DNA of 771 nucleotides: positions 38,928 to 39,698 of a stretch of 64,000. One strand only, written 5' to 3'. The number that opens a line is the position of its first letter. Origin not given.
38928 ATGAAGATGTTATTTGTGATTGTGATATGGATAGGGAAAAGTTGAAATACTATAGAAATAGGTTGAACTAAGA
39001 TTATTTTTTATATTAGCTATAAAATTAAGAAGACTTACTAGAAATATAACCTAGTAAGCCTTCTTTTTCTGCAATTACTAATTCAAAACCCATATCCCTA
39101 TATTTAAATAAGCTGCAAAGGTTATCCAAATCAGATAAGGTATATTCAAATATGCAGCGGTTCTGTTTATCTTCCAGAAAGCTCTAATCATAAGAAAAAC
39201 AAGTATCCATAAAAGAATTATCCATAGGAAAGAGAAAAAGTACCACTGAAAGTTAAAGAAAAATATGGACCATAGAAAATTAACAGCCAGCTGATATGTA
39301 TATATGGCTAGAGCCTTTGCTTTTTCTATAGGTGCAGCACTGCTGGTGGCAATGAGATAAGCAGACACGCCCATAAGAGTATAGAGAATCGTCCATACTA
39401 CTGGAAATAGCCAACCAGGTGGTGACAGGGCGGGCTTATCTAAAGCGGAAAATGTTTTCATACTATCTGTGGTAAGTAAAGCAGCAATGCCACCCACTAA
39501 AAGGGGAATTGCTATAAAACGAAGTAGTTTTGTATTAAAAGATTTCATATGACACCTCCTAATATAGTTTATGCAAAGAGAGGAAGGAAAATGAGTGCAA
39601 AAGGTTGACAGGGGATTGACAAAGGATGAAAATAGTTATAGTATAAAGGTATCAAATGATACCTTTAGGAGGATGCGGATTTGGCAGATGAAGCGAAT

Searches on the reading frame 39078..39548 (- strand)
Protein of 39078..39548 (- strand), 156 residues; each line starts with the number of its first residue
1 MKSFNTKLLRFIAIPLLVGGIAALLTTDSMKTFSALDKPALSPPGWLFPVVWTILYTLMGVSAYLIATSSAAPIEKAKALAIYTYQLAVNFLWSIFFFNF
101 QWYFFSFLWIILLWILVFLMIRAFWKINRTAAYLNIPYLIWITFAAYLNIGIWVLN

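Call 69: search_protein_families(library=pfam, proteins=[window:39078-39548:-], max_evalue=0.00001)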
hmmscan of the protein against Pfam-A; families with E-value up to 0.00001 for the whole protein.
window:39078-39548:- (156 aa): 1 family
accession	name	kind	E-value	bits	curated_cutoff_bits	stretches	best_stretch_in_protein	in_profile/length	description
PF03073.20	TspO_MBR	-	5.2e-45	153.2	24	1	11-154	1-145/145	TspO/MBR family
